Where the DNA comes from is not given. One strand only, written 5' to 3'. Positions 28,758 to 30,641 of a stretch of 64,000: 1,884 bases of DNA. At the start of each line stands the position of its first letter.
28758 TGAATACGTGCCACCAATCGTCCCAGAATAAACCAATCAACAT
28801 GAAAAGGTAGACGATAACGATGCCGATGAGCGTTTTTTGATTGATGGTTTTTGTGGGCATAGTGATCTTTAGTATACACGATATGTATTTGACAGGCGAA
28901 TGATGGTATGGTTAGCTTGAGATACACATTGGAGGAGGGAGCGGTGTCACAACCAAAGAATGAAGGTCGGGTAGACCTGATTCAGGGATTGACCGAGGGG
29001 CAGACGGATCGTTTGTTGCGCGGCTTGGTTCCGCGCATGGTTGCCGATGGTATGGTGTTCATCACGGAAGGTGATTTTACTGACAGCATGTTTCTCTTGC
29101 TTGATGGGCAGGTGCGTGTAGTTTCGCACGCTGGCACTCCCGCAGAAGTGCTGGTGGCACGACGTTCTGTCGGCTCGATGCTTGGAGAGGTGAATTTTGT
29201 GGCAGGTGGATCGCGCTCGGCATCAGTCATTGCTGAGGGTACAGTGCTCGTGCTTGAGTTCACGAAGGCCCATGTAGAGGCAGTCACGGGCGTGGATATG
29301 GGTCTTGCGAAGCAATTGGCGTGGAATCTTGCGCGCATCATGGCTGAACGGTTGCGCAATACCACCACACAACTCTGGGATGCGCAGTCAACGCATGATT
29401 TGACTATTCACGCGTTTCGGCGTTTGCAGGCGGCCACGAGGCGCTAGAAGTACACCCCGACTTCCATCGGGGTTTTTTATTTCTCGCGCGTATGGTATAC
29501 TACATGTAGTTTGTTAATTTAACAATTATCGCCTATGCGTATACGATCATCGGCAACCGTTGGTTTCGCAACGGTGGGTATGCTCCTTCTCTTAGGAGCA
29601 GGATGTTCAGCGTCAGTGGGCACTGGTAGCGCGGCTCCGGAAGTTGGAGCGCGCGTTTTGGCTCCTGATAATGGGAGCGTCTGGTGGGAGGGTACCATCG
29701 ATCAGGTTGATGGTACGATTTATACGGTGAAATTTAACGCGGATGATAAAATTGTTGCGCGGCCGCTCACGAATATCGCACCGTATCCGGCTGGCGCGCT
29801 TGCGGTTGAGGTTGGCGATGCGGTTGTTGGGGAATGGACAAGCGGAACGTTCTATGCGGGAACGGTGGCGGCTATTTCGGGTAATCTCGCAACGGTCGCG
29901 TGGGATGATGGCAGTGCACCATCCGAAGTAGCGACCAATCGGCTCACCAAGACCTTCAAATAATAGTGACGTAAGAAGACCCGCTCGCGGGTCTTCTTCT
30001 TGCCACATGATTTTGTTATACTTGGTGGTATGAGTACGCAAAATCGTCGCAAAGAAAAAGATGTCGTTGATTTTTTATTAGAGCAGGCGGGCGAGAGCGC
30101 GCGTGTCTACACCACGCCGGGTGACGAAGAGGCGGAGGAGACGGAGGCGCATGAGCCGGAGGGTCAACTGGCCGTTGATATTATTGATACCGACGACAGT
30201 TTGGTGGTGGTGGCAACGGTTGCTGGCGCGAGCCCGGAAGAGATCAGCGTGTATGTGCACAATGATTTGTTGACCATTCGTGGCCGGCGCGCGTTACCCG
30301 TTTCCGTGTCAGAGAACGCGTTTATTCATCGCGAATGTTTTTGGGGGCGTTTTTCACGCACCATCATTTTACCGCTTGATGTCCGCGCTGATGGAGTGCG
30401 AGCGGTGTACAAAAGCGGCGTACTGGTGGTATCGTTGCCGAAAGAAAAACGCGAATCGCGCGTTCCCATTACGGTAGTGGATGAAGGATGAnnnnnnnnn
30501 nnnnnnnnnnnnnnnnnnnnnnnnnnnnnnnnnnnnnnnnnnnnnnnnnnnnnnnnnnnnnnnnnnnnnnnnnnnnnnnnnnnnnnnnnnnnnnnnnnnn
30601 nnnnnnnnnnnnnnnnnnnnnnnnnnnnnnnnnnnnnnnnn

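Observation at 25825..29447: GC-rich cyclase, membrane protein and standalone cNMP-binding module: candidate cyclic-nucleotide signalling or Pycsar-like defence unit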

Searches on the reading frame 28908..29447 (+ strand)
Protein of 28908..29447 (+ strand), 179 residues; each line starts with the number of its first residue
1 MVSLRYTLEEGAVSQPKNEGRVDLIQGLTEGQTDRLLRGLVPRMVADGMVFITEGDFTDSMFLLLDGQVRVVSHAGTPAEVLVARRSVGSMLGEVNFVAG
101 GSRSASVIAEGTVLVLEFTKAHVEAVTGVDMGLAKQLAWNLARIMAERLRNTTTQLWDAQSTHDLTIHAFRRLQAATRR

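Call 4: search_protein_families(library=pfam, proteins=[window:28908-29447:+], max_evalue=0.01)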
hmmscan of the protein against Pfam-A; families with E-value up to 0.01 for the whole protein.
window:28908-29447:+ (179 aa): 1 family
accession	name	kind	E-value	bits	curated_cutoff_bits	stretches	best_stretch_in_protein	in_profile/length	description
PF00027.35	cNMP_binding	-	5.9e-13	49.1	27.5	1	45-125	4-84/89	Cyclic nucleotide-binding domain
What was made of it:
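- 28944..29447 (+): Stand-alone cyclic-nucleotide-binding protein, 167 aa, with an intact phosphate-binding cassette (GE...RSAS). Pfam cNMP_binding at E 5.9e-13 (call 4).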

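Call 5: search_protein_families(library=padloc, proteins=[window:28908-29447:+], max_evalue=0.1)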
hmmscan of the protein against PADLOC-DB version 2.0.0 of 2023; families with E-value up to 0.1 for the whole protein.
window:28908-29447:+ (179 aa): 4 families
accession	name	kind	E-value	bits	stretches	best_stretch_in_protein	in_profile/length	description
PDLC00731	Effector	-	9.1e-12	42.5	1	37-151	37-147/306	TIR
PDLC02371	PycTIR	-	1.3e-11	42.4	1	36-154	33-147/288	-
PDLC00732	Effector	-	1.8e-08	31.7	1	45-149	41-141/301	TIR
PDLC00734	PycC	-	4.9e-08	30.5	1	43-156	36-146/374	Pycsar cyclase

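Call 17: find_homologous_proteins(query=window:28908-29447:+, max_evalue=0.001)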
Query window:28908-29447:+ (179 aa): 5 proteins with E <= 0.001 among 586 candidates.
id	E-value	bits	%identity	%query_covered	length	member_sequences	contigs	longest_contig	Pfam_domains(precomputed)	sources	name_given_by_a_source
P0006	2.8e-100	351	99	93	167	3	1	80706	PF00027.36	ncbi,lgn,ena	-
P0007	2.7e-73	263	75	93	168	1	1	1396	PF00027.36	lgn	-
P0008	3.0e-66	240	71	93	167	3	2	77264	PF00027.36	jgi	-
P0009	1.9e-10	59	38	65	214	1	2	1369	PF00027.36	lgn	-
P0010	2.1e-10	59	36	65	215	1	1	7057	PF00027.36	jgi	jgi:CRP/FNR family transcriptional regulator, cyclic AMP receptor protein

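Call 20: search_protein_families(library=ncbifam, proteins=[window:28944-29447:+], max_evalue=1)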
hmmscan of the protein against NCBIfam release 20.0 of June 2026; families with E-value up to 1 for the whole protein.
window:28944-29447:+ (167 aa): 6 families
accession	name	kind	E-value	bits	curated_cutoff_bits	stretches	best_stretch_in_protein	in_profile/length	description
TIGR03896.1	cyc_nuc_ocin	subfamily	1.2e-12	47.9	161.05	1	30-144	163-277/317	bacteriocin-type transport-associated protein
NF058543.1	ActPatMycb56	equivalog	3.2e-07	29.5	460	1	11-101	2-91/317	acetyltransferase Pat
NF008732.0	PRK11753.1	equivalog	4.4e-07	29.6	266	1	33-146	28-138/214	cAMP-activated global transcriptional regulator CRP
NF041163.2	encap_f2b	equivalog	9.7e-05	21.7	400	1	14-131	80-199/450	family 2B encapsulin nanocompartment shell protein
NF050815.1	TransActFtrBCaul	equivalog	0.003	16.8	300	1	10-136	14-139/251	transcriptional activator FtrB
NF006901.0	PRK09392.1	equivalog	0.0042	16.4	211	1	11-137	13-138/236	transcriptional activator FtrB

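Call 21: search_solved_structures(query=window:28944-29447:+, max_evalue=0.01, show_alignments=2)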
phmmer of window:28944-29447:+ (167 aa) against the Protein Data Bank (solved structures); distinct sequences matched with E-value up to 0.01: 58.
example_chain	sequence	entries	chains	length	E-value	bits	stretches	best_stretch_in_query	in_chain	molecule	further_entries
9ya0_MA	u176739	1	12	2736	1.1e-11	48.4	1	10-114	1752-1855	PCR12, TGME49_219070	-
4ev0_A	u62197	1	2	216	1.9e-07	34.6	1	12-144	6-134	Transcription regulator, Crp family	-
1ne4_A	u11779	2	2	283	5.4e-07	33.2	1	9-119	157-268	cAMP-dependent protein kinase type I-alpha regulatory chain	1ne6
1rgs_A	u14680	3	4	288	5.7e-07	33.1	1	9-119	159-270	CAMP DEPENDENT PROTEIN KINASE | cAMP-dependent protein kinase type I-alpha regulatory chain | cAMP-dependent protein kinase type I-alpha regulatory subunit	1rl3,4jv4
5jr7_B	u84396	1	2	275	8e-07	32.6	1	9-116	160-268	cAMP-dependent protein kinase type I-alpha regulatory subunit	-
4mx3_A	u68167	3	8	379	1.5e-06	31.8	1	9-119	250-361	cAMP-dependent protein kinase type I-alpha regulatory subunit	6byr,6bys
6no7_B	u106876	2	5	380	1.5e-06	31.8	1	9-119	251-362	cAMP-dependent protein kinase type I-alpha regulatory subunit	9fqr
4x6r_B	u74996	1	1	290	1.5e-06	31.7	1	9-119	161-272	cAMP-dependent protein kinase type I-alpha regulatory subunit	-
2qcs_B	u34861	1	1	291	1.5e-06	31.7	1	9-119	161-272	cAMP-dependent protein kinase type I-alpha regulatory subunit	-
8jsj_A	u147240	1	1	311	1.9e-06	31.4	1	23-125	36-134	PycTIR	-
9edc_B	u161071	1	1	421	2e-06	31.3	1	9-119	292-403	cAMP-dependent protein kinase type I-alpha regulatory subunit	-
7lz4_A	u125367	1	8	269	2.3e-06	31.2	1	9-119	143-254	cAMP-dependent protein kinase type I-alpha regulatory subunit, N-terminally processed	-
9edd_B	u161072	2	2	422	5.4e-06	29.9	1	9-119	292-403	cAMP-dependent protein kinase type I-alpha regulatory subunit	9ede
5kjy_A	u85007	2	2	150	6.8e-06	29.6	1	9-120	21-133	cAMP-dependent protein kinase type I-alpha regulatory subunit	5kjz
5kjx_A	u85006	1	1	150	1.3e-05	28.7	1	9-120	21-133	cAMP-dependent protein kinase type I-alpha regulatory subunit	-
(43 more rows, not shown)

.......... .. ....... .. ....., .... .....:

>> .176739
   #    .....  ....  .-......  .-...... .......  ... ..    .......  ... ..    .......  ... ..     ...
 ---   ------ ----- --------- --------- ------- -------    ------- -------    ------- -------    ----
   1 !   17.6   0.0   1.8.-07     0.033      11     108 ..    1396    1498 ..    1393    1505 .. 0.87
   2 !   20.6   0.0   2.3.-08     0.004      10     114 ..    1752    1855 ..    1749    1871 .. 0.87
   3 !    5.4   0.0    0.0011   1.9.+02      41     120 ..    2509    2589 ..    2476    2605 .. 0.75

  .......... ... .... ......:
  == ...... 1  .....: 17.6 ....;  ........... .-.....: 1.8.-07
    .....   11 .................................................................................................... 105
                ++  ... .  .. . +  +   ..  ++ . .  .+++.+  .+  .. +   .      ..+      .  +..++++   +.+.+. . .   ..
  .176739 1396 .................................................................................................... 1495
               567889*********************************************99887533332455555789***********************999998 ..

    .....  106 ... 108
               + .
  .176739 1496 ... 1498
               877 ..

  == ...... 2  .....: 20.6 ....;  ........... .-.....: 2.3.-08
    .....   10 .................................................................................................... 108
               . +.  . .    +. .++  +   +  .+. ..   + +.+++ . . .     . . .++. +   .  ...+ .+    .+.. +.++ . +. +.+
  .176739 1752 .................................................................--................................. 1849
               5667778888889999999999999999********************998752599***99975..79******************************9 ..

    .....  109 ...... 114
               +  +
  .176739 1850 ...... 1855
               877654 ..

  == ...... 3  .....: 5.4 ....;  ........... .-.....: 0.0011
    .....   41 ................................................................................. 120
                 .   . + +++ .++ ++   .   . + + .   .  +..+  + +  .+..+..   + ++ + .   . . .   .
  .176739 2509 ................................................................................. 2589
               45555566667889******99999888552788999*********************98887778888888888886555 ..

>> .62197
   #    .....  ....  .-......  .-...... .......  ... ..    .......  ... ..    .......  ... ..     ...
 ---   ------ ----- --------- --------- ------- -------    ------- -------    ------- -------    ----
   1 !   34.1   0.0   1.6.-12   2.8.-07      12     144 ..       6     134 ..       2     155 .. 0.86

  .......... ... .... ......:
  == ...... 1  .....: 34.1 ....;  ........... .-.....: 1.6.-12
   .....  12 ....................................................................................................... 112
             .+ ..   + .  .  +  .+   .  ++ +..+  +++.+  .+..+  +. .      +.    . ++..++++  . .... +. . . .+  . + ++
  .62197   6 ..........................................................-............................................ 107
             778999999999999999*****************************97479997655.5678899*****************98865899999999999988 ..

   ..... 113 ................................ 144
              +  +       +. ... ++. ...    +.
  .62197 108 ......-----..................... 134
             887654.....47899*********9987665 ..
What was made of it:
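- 28944..29447 (+): PDB relatives include PKA-R, CRP and PycTIR at similarly weak levels (call 21).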

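Call 82: find_encoding_contigs(protein=P0010, flank=5000, max_places=2)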
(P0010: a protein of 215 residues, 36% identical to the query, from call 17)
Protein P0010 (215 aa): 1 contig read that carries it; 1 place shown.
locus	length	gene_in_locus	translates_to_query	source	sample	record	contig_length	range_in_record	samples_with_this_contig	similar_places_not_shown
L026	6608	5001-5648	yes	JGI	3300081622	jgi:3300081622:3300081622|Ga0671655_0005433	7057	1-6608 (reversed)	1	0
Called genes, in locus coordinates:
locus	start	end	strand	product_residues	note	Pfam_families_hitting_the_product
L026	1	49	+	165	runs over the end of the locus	?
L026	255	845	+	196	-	-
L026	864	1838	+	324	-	PF03401:TctC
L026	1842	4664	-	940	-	PF00809:Pterin_bind, PF02607:B12-binding_2, PF02310:B12-binding, PF02965:Met_synt_B12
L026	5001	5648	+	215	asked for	PF00027:cNMP_binding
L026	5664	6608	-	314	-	?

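Call 83: find_encoding_contigs(protein=P0006, flank=3000, max_places=3)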
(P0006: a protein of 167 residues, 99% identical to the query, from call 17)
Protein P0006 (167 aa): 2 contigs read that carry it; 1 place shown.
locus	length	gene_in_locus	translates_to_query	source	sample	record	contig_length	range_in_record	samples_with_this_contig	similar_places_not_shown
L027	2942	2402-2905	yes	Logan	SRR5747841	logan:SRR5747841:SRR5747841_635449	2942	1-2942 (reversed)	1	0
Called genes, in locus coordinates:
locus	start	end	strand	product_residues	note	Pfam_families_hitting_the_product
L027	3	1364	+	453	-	?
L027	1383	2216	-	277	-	-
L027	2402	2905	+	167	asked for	PF00027:cNMP_binding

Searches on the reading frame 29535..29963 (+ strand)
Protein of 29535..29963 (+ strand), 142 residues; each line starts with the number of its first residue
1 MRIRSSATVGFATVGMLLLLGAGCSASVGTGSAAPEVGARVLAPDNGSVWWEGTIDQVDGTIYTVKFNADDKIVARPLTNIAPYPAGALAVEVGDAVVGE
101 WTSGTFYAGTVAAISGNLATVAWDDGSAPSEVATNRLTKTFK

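Call 4: search_protein_families(library=pfam, proteins=[window:29535-29963:+], max_evalue=0.01)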
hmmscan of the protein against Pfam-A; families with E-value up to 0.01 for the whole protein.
window:29535-29963:+ (142 aa): 2 families
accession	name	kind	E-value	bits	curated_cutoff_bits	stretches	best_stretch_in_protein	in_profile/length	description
PF05641.18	Agenet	-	0.00035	21.4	27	0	49-78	16-47/61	Agenet domain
PF18358.7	Tudor_4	-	0.0092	16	25.8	0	46-72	12-37/50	Histone methyltransferase Tudor domain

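Call 5: search_protein_families(library=padloc, proteins=[window:29535-29963:+], max_evalue=0.1)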
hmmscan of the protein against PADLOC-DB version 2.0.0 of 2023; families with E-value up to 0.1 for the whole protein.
window:29535-29963:+ (142 aa): 0 families

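Call 20: search_protein_families(library=ncbifam, proteins=[window:29535-29963:+], max_evalue=1)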
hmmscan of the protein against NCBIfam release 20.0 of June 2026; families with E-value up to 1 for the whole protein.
window:29535-29963:+ (142 aa): 1 family
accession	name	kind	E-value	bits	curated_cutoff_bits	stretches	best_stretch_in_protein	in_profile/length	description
NF040942.2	hypo_ExtJ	equivalog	0.0028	18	52.5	1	51-97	26-56/77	selenite/tellurite reduction operon protein ExtJ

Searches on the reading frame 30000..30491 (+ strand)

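Call 4: search_protein_families(library=pfam, proteins=[window:30000-30491:+], max_evalue=0.01)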
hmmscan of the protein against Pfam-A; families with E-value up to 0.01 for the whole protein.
window:30000-30491:+ (163 aa): 2 families
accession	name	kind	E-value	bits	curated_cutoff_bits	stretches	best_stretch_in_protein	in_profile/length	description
PF00011.27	HSP20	-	1.2e-16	61.1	20.8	1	60-154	1-93/102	Hsp20/alpha crystallin family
PF17886.7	ArsA_HSP20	-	0.00012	22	22.5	1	66-145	2-62/63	HSP20-like domain found in ArsA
